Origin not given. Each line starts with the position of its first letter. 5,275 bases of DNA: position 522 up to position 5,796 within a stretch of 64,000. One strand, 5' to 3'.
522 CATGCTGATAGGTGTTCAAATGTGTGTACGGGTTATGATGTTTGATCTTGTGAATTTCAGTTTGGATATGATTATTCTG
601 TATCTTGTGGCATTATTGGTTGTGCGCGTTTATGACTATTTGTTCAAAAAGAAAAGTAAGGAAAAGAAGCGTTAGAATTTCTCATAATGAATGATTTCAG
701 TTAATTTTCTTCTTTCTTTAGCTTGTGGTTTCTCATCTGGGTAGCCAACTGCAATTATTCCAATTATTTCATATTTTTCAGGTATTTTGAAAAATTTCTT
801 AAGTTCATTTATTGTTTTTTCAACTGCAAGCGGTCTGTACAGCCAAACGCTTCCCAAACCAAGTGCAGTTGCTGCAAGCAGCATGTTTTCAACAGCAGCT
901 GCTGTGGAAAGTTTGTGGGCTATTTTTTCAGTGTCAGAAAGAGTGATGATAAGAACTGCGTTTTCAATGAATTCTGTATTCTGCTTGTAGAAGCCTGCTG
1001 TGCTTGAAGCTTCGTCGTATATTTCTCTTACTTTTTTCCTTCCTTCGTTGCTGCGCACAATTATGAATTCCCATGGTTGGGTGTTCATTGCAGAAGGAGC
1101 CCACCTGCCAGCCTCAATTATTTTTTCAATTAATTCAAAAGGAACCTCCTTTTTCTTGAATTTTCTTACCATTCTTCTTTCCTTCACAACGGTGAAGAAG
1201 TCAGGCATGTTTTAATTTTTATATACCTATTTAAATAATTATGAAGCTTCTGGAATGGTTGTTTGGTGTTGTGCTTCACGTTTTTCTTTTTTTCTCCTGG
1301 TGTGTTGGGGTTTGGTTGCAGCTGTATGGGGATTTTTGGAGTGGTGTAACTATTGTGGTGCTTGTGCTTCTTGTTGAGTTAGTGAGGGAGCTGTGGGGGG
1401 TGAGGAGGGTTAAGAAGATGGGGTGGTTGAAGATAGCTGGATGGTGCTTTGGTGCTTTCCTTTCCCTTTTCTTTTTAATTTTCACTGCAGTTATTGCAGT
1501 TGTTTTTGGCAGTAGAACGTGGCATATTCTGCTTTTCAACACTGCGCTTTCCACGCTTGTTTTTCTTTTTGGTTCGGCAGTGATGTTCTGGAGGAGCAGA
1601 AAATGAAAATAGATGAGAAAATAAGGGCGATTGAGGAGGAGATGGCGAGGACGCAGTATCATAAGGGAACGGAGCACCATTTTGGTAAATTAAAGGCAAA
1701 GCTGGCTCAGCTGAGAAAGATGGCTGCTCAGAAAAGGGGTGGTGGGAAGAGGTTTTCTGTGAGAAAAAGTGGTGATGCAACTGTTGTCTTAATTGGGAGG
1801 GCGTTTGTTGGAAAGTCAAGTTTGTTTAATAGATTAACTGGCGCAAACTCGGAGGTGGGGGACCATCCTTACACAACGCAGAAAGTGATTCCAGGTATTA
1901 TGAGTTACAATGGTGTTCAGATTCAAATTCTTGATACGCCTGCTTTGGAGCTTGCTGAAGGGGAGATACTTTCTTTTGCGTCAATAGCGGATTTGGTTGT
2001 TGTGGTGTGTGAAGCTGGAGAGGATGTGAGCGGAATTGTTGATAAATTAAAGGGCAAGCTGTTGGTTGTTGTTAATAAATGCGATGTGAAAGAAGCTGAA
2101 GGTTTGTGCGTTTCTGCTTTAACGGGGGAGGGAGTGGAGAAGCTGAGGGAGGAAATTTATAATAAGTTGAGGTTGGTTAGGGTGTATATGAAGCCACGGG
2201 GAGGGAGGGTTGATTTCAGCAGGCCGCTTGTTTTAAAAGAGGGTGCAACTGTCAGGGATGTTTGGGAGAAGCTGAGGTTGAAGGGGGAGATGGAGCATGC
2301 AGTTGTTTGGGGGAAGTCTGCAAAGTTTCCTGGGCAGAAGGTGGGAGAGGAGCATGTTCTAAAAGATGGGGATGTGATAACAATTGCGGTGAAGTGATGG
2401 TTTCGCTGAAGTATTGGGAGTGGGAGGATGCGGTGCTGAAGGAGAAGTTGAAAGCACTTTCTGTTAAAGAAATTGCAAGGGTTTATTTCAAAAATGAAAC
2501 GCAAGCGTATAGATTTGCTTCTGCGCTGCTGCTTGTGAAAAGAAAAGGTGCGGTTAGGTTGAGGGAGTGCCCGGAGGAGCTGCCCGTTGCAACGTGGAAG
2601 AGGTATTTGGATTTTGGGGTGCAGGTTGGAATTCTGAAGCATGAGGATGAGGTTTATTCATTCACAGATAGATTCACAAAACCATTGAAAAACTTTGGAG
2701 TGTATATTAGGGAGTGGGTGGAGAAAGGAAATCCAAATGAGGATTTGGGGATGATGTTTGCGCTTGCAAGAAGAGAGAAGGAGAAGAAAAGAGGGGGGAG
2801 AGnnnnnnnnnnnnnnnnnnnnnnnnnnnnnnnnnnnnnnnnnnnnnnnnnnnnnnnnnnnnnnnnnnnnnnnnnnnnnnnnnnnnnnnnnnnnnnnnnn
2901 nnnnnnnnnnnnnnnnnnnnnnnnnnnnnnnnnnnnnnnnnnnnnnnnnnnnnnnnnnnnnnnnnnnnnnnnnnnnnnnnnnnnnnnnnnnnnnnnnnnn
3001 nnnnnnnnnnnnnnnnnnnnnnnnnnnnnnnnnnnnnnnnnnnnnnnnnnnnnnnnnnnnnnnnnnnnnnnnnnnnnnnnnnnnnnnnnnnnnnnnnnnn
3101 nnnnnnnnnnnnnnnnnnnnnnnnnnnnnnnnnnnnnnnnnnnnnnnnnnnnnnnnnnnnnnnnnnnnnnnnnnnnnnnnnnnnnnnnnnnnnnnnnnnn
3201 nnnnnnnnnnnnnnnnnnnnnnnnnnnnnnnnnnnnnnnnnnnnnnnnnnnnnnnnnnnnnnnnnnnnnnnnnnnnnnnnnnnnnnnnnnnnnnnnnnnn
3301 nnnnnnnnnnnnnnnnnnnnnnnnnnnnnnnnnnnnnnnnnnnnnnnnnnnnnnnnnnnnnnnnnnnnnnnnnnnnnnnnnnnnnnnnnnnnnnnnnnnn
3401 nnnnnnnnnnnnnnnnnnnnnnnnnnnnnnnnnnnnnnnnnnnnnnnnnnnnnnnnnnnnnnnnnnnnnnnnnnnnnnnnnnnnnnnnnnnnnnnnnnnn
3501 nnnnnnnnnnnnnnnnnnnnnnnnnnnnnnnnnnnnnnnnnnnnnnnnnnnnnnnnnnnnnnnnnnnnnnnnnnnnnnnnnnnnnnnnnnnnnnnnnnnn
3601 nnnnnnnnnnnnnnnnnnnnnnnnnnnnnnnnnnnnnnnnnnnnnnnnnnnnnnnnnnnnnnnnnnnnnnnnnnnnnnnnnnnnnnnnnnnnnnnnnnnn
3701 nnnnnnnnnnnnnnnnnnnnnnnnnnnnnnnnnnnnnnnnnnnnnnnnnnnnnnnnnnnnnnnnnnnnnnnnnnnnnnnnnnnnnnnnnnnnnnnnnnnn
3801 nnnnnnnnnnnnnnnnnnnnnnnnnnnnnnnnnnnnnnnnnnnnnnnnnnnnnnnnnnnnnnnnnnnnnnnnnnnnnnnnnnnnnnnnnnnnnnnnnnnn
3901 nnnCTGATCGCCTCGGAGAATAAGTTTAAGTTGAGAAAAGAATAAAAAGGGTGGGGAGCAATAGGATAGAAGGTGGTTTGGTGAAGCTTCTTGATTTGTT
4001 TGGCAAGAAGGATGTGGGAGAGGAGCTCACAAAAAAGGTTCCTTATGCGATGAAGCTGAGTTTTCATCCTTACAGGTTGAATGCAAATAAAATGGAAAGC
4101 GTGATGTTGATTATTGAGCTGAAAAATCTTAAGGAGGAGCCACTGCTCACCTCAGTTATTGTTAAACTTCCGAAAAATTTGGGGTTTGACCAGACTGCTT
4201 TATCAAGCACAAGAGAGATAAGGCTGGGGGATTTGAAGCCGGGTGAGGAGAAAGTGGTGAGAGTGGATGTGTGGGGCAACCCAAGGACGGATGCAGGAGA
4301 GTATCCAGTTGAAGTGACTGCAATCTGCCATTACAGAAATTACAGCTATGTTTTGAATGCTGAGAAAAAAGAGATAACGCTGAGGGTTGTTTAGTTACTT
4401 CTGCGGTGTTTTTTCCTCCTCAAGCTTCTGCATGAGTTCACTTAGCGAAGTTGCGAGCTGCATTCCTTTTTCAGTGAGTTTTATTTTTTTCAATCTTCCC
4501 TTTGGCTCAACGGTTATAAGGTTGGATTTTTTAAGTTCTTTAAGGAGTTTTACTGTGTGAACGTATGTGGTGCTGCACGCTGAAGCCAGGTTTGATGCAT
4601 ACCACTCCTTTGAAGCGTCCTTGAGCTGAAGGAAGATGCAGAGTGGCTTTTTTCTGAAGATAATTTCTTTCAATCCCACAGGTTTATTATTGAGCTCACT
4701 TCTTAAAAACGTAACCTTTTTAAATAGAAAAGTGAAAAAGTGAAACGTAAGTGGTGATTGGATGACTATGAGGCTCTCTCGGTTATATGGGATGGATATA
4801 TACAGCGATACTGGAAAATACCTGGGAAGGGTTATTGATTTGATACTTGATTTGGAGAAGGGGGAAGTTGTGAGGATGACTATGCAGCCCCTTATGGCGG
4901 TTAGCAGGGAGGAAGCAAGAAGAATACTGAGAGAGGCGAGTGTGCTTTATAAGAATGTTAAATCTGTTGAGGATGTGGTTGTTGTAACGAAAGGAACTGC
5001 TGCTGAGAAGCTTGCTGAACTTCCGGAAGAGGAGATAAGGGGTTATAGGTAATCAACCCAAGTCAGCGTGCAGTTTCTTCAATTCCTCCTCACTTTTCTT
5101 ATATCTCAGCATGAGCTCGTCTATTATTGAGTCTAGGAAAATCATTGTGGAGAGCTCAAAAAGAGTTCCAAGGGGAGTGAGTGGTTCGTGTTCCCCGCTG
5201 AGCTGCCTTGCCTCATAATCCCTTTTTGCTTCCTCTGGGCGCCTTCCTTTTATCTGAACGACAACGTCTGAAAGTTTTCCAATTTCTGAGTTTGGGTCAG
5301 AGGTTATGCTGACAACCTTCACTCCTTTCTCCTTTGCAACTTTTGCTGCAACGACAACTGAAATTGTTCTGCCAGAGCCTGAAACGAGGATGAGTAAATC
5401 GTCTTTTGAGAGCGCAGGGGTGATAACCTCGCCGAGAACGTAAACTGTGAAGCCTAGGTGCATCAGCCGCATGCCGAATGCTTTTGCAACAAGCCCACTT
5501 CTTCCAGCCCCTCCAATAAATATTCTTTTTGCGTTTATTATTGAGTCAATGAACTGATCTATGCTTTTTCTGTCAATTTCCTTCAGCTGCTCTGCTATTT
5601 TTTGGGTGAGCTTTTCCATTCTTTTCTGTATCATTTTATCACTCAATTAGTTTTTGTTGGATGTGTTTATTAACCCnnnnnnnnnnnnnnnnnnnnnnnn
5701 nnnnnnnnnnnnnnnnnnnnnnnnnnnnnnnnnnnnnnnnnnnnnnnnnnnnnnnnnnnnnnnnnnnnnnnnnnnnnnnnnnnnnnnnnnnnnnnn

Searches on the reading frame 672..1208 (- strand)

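Call 40: search_protein_families(library=pfam, proteins=[window:672-1208:-], max_evalue=0.00001)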
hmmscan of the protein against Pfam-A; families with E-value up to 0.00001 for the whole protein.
window:672-1208:- (178 aa): 2 families
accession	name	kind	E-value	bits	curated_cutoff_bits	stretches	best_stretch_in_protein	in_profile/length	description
PF00881.29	Nitroreductase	-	3.9e-32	112.2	23.5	1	8-156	1-167/167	Nitroreductase family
PF14512.11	TM1586_NiRdase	-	7.8e-19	68.6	27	2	81-176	63-152/215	Putative TM nitroreductase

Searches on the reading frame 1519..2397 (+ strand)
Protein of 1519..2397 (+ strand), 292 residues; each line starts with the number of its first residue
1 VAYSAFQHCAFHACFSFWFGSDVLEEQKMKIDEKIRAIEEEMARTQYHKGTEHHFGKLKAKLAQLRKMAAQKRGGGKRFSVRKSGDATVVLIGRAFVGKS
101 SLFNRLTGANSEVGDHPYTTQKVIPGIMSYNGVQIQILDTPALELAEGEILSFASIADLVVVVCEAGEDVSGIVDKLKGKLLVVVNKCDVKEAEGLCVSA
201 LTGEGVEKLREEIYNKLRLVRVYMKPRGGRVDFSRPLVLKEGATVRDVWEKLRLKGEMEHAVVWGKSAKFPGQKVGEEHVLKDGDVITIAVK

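Call 40: search_protein_families(library=pfam, proteins=[window:1519-2397:+], max_evalue=0.00001)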
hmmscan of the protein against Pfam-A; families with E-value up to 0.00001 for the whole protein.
window:1519-2397:+ (292 aa): 3 families
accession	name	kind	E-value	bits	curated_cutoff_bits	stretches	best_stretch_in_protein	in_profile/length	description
PF01926.29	MMR_HSR1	-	3.8e-17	62.9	21.9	1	88-187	1-113/113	50S ribosome-binding GTPase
PF02421.24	FeoB_N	-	1.7e-10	41.1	27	1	88-142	2-56/156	Ferrous iron transport protein B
PF02824.27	TGS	-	6.6e-10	39.3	22.2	1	220-289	1-58/60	TGS domain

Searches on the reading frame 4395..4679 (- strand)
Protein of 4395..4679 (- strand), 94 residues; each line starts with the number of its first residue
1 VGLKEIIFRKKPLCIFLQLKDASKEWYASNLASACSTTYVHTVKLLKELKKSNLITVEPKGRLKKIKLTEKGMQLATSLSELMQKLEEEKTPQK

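Call 63: search_protein_families(library=pfam, proteins=[window:4395-4679:-], max_evalue=0.001)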
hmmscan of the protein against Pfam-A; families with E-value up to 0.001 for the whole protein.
window:4395-4679:- (94 aa): 2 families
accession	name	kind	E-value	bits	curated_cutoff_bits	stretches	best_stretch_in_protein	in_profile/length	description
PF22665.2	DUF6293_C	-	1.4e-05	25.9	27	1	44-76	66-98/101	DUF6293 C-terminal winged helix domain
PF14277.12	DUF4364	-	0.00015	22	26.9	1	35-81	29-75/162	Domain of unknown function (DUF4364)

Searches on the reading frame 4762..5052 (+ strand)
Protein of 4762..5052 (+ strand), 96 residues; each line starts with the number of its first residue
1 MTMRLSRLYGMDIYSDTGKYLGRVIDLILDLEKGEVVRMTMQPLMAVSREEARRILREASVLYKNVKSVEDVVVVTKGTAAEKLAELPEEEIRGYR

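Call 63: search_protein_families(library=pfam, proteins=[window:4762-5052:+], max_evalue=0.001)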
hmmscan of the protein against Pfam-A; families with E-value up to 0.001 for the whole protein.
window:4762-5052:+ (96 aa): 1 family
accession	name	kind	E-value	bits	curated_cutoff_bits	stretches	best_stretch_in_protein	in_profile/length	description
PF05239.21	PRC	-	4.5e-09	36.6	21.2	1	3-77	4-73/78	PRC-barrel domain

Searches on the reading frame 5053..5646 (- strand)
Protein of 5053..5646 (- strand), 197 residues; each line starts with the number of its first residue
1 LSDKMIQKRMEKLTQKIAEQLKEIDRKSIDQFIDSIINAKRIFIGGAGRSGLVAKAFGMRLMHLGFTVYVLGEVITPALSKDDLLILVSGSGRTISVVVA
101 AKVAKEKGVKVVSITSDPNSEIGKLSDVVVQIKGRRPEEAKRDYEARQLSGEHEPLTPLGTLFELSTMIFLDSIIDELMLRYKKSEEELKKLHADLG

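Call 40: search_protein_families(library=pfam, proteins=[window:5053-5646:-], max_evalue=0.00001)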
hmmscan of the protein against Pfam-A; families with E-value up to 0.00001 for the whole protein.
window:5053-5646:- (197 aa): 2 families
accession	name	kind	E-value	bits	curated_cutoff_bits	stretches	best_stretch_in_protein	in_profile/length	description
PF01380.27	SIS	-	9.5e-21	74.4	25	1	36-136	2-108/131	SIS domain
PF13580.11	SIS_2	-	8.5e-10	39.2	27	1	79-116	101-138/138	SIS domain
